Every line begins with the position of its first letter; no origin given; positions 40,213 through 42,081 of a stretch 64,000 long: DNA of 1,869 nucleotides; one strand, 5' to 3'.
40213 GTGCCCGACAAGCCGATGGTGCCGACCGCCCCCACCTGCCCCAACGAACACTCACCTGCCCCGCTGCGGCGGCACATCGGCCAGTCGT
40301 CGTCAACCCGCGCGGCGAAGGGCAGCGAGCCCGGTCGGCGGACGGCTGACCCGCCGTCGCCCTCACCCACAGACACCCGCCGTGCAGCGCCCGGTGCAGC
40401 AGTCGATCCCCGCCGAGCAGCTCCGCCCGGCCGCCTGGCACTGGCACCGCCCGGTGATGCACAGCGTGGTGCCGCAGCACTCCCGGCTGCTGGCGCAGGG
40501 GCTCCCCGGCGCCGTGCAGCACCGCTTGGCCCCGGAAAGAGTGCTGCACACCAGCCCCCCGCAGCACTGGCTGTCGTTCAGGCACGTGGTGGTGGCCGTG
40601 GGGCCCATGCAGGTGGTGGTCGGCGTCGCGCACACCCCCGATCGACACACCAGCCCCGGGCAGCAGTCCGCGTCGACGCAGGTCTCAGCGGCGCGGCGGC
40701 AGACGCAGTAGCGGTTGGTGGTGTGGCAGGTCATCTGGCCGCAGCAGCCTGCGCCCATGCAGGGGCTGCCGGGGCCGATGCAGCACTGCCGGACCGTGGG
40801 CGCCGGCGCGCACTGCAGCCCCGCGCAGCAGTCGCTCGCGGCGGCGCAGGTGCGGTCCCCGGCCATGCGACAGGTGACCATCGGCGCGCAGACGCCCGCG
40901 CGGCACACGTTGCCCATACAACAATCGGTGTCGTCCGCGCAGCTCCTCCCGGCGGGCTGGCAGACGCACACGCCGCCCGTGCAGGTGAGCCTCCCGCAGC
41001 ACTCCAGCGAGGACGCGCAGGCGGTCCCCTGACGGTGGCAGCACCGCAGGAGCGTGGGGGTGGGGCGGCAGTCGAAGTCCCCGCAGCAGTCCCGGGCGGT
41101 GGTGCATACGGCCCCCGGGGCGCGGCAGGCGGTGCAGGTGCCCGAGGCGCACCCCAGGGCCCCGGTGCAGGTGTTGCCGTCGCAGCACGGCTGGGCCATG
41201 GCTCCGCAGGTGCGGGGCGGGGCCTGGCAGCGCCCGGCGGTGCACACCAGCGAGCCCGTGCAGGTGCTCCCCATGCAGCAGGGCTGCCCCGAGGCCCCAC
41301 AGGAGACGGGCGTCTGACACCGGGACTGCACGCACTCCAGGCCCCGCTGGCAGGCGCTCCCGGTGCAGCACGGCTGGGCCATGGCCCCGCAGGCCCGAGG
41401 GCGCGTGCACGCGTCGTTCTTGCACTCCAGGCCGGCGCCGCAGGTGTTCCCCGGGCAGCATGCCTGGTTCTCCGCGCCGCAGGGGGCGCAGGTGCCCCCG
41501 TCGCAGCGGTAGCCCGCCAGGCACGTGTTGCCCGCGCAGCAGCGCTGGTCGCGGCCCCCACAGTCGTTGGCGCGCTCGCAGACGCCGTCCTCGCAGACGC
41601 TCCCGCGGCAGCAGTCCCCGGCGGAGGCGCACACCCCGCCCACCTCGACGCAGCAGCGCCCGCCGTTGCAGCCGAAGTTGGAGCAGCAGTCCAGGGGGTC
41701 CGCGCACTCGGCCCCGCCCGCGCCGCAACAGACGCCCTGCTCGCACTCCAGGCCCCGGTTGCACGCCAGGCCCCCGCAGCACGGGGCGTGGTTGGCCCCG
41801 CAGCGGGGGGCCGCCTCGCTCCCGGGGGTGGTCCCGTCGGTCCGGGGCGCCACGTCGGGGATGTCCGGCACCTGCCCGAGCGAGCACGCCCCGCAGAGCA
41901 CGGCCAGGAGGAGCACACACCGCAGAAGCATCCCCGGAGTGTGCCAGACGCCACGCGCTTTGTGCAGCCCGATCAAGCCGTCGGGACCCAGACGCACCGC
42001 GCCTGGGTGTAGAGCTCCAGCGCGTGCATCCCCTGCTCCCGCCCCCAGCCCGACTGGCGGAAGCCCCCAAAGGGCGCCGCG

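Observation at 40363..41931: Second Cys-module lipoprotein mixing two module types; a paralogous family within 32 kb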

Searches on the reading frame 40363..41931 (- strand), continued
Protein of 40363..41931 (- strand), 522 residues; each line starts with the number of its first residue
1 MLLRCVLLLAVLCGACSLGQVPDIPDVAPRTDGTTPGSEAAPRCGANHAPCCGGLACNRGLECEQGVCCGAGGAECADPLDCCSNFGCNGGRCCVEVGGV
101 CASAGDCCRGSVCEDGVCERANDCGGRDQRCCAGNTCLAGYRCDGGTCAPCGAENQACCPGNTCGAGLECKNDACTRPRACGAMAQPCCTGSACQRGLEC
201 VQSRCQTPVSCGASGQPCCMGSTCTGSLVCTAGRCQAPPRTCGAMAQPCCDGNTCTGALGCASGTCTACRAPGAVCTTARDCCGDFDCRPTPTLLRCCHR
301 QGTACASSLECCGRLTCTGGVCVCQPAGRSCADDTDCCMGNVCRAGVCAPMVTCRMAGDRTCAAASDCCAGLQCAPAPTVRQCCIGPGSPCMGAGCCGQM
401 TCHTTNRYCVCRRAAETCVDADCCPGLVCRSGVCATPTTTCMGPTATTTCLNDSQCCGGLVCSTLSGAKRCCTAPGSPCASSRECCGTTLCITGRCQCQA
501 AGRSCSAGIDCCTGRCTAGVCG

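Call 53: search_protein_representatives(alignment_id=A1)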
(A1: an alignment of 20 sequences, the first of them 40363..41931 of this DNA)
Query: 20 sequences, 553 profile positions. Proteins with E-value up to 0.001 (for the whole library): 2243; up to 1e-10: 384; up to 1e-30: 43. The best 150 are listed.
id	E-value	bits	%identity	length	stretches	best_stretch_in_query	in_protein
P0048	5.2e-156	537.0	-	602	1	4-552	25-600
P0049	3.6e-134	464.9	-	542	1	4-552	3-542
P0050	1.6e-113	396.8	-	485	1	116-550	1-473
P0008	1.8e-112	393.3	-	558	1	7-552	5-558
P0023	1.3e-105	370.6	-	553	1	3-551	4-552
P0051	8.1e-102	358.1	-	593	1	5-549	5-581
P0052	2.7e-96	339.9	-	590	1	5-548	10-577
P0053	1.7e-81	291.1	-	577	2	8-484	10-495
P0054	3.7e-72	260.2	-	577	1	7-551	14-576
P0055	1.3e-68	248.6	-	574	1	7-552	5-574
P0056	3.7e-58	214.0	-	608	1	5-547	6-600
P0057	1.3e-57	212.2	-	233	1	322-552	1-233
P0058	6.8e-54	200.0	-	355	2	226-489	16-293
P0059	9.9e-51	189.5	-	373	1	225-552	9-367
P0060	1.6e-48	182.2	-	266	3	295-457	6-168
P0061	1.3e-47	179.2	-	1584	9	59-260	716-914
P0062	4.1e-47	177.6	-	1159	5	116-254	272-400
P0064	9.3e-41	156.6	-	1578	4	116-291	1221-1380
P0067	1.0e-37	146.6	-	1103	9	55-161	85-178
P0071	9.1e-35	136.8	-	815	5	56-299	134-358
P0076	1.1e-33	133.2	-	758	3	132-291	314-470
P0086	2.6e-31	125.4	-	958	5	51-323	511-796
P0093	1.1e-27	113.4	-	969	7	48-227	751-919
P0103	3.9e-24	101.7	-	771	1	326-551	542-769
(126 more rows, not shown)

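Call 54: search_protein_families(library=pfam, proteins=[P0061, P0062, P0064, P0067, P0071, P0076, P0086, P0093, P0103], max_evalue=0.001)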
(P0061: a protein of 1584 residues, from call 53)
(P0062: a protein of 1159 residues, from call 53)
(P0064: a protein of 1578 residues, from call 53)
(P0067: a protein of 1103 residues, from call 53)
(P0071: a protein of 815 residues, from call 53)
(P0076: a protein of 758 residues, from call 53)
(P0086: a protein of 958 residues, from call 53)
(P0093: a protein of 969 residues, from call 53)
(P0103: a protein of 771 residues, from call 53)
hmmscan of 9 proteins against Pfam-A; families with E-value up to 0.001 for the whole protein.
P0061 (1584 aa): 0 families

P0062 (1159 aa): 0 families

P0064 (1578 aa): 0 families

P0067 (1103 aa): 4 families
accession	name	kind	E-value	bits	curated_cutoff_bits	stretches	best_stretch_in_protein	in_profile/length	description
PF01839.29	FG-GAP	-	6.2e-33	112.6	22.1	3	696-734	1-37/37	FG-GAP repeat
PF23416.1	DUF7107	-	6.5e-18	65.2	24.6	0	135-177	2-46/48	Domain of unknown function (DUF7107)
PF13517.12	FG-GAP_3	-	1e-13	52.1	26.9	0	1062-1080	42-60/61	FG-GAP-like repeat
PF01683.23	EB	-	2.6e-08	34.2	24.3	0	154-178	16-40/52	EB module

P0071 (815 aa): 2 families
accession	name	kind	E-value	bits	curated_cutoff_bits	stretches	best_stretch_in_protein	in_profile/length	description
PF23416.1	DUF7107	-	3.5e-18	66.1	24.6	1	473-518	4-47/48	Domain of unknown function (DUF7107)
PF01683.23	EB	-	8.6e-14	51.8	24.3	0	10-52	9-39/52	EB module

P0076 (758 aa): 0 families

P0086 (958 aa): 2 families
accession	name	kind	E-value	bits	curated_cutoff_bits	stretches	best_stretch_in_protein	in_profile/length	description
PF04706.18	Dickkopf_N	-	7.5e-30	103.5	25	2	94-144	2-50/51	Dickkopf N-terminal cysteine-rich region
PF23416.1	DUF7107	-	3.6e-11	43.6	24.6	1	844-888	1-45/48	Domain of unknown function (DUF7107)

P0093 (969 aa): 3 families
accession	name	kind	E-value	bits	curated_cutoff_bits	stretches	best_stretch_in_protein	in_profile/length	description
PF23416.1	DUF7107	-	6.8e-40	135.6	24.6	4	869-915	1-47/48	Domain of unknown function (DUF7107)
PF01683.23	EB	-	1.3e-17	64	24.3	0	876-915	1-40/52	EB module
PF04706.18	Dickkopf_N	-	1.3e-14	54.7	25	0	787-834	2-51/51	Dickkopf N-terminal cysteine-rich region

P0103 (771 aa): 2 families
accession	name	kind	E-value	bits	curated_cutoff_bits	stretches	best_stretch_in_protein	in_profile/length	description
PF01551.29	Peptidase_M23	-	2.9e-24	85.5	28.7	1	268-370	2-90/96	Peptidase family M23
PF16158.11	N_BRCA1_IG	-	2.5e-10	41.3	28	1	431-523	9-108/108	Ig-like domain from next to BRCA1 gene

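Call 70: fold_search(model_id=the predicted structure, library=viral)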
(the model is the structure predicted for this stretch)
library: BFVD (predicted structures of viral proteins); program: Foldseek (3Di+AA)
matches with E <= 10: 58; with E <= 0.001: 14
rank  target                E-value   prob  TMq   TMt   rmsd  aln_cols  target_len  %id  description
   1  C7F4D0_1              3.2e-12  1.00  0.10  0.06  38.4       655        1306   22  (no name in the UniProt tables at hand)
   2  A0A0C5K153            5.1e-10  1.00  0.16  0.10  24.4       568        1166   19  (no name in the UniProt tables at hand)
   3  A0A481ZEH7            8.5e-09  1.00  0.15  0.28  10.9       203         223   27  Transmembrane protein [Pithovirus LCPAC404]
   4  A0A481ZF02            1.1e-08  1.00  0.12  0.11  21.4       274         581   21  Transmembrane protein [Pithovirus LCPAC404]
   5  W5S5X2                1.1e-08  1.00  0.12  0.13  19.6       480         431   22  EGF-like domain protein [Pithovirus sibericum]
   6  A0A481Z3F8            2.4e-08  1.00  0.11  0.14  19.3       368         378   22  Transmembrane protein [Pithovirus LCPAC103]
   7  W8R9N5                2.8e-07  1.00  0.12  0.19  14.2       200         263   28  Uncharacterized protein [Chloriridovirus anopheles1]
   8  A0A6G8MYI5            3.0e-07  1.00  0.11  0.14  22.1       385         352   21  Uncharacterized protein [Cedratvirus kamchatka]
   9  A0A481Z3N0            5.8e-07  1.00  0.15  0.19  11.8       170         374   26  Transmembrane protein [Pithovirus LCPAC102]
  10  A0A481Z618            6.5e-07  1.00  0.11  0.10  18.4       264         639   22  Transmembrane protein [Pithovirus LCPAC201]
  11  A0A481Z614            1.9e-06  1.00  0.12  0.12  13.7       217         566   24  Transmembrane protein [Pithovirus LCPAC201]
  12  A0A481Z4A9            1.5e-04  1.00  0.10  0.27   8.5        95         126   30  Transmembrane protein [Pithovirus LCPAC201]
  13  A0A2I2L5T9            1.6e-04  0.99  0.11  0.19  13.8       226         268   20  Uncharacterized protein [Orpheovirus IHUMI-LCC2]
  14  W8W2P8                3.4e-04  0.92  0.11  0.17  17.8       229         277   24  Uncharacterized protein [Invertebrate iridescent virus 22]
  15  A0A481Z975            1.7e-03  0.98  0.14  0.16   8.7       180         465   23  Transmembrane protein [Pithovirus LCPAC304]
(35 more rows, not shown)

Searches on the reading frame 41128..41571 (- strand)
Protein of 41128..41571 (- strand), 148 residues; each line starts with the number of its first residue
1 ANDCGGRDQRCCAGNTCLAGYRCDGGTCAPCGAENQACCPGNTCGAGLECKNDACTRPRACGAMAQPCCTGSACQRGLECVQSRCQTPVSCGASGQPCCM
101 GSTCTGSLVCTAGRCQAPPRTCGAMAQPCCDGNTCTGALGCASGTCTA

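Call 48: predict_structure(alignment_id=A2)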
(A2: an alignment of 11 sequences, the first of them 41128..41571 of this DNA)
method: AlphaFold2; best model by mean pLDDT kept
length: 148 residues; sequences in the alignment: 11
mean_pLDDT: 83.6   pTM: 0.44
mean pLDDT of the five models: 83.6, 83.5, 82.9, 80.5, 79.4
residues with pLDDT >= 90: 32; 70-90: 107; 50-70: 8; < 50: 1
segments of 3 or more residues with pLDDT < 50: none
pLDDT, mean of each block of 10 residues (from residue 1): 82 90 92 91 85 86 81 76 81 84 81 77 79 84 87
secondary structure, 60 per line:
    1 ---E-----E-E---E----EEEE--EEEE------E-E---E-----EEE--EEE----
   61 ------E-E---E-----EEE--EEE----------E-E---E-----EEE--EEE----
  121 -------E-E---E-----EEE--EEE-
elements in order: E21-24 E27-30 E49-51 E54-56 E79-81 E84-86 E109-111 E114-116 E140-142 E145-147

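Call 50: fold_search(model_id=the predicted structure, library=pdb)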
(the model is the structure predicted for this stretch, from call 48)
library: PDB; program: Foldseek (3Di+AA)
matches with E <= 10: 16; with E <= 0.001: 0
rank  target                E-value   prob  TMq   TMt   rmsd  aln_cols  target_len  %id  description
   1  6cuc_MODEL_1_A        5.6e-01  0.28  0.17  0.29  12.0        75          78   23  Solution structure of double knot toxin (DkTx) (released 2019-03-27)
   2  5irx_E                1.4e+00  0.14  0.16  0.29  11.5        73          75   22  Structure of TRPV1 in complex with DkTx and RTX, determined in lipid nanodisc (released 2016-05-25)
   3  5fzx_MODEL_1_A        2.6e+00  0.33  0.16  0.55   4.6        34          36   35  High resolution solution NMR structure of the spider venom peptide U5- scytotoxin-Sth1a (released 2016-06-08)
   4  1eyo_MODEL_1_A        3.4e+00  0.30  0.15  0.59   2.4        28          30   39  SOLUTION STRUCTURE OF CONOTOXIN TVIIA FROM CONUS TULIPA (released 2000-09-06)
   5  9f7z_H                3.6e+00  0.02  0.14  0.15  11.1       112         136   19  Crystal structure of human 4-1BB/TNFRSF9 in complex with the anti-4-1BB DARPin protein (released 2025-05-21)
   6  1bx7                  4.6e+00  0.04  0.12  0.30   9.1        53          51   28  HIRUSTASIN FROM HIRUDO MEDICINALIS AT 1.2 ANGSTROMS (released 1999-04-27)
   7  6cu0_K                5.5e+00  0.02  0.19  0.20  10.0       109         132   18  Crystal structure of 4-1BBL/4-1BB (C121S) complex in P21 space group (released 2018-05-09)
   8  8d3d_A                5.8e+00  0.01  0.11  0.03  13.2       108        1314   18  VWF tubule derived from dimeric D1-A1 (released 2022-07-06)
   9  6b0a_A                6.6e+00  0.01  0.15  0.14  13.0       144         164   17  Crystal structure of Pfs25 in complex with the transmission blocking antibody 1269 (released 2017-11-15)
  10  4x9u_A                7.4e+00  0.05  0.16  0.14  13.3        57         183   28  Crystal structure of the kiwifruit allergen Act d 5 (released 2015-07-29)
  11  5o57_MODEL_1_A        7.8e+00  0.06  0.22  0.31   7.6        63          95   27  Solution Structure of the N-terminal Region of Dkk4 (released 2018-06-13)
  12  2ll1_MODEL_1_A        8.3e+00  0.14  0.16  0.59   2.8        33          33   30  High-resolution solution structure of the orally active insecticidal spider venom peptide U1-TRTX-Sp1a (released 2012-10-24)
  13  2x3t_C                8.3e+00  0.01  0.16  0.16  16.9       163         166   25  Glutaraldehyde-crosslinked wheat germ agglutinin isolectin 1 crystal soaked with a synthetic glycopeptide (released 2010-06-30)
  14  8d3c_A                8.8e+00  0.01  0.13  0.03  11.8       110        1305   16  VWF tubule derived from monomeric D1-A1 (released 2022-07-06)
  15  2wgc_A                9.3e+00  0.02  0.19  0.18  14.9       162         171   23  2.2 ANGSTROMS RESOLUTION STRUCTURE ANALYSIS OF TWO REFINED N-ACETYLNEURAMINYLLACTOSE-WHEAT GERM AGGLUTININ ISOLECTIN C (released 1990-10-15)
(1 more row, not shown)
